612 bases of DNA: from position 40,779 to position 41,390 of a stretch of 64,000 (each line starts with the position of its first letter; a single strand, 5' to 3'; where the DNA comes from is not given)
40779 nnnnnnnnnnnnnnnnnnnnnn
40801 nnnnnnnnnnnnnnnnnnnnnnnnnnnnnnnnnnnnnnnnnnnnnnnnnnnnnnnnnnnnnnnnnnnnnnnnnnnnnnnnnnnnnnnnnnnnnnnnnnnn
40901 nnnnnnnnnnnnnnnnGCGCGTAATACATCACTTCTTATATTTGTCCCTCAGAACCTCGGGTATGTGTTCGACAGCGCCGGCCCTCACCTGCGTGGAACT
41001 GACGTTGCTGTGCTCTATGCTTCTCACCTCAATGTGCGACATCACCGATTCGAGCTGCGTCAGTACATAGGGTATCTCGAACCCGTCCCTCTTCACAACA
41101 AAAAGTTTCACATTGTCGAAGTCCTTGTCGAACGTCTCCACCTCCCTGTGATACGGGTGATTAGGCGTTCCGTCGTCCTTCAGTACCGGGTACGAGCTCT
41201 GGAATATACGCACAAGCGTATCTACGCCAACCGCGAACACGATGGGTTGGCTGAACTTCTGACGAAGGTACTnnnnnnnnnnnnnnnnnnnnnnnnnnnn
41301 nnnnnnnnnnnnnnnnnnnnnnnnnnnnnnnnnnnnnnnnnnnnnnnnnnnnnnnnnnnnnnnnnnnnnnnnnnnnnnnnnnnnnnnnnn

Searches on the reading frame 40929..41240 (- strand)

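Call 61: search_protein_families(library=phrogs, proteins=[window:40929-41240:-], max_evalue=0.001)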
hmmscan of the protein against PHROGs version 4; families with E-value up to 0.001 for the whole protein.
window:40929-41240:- (103 aa): 1 family
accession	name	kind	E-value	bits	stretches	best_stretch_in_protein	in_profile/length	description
phrog_15400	-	unknown function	0.00089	20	0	39-60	14-35/42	-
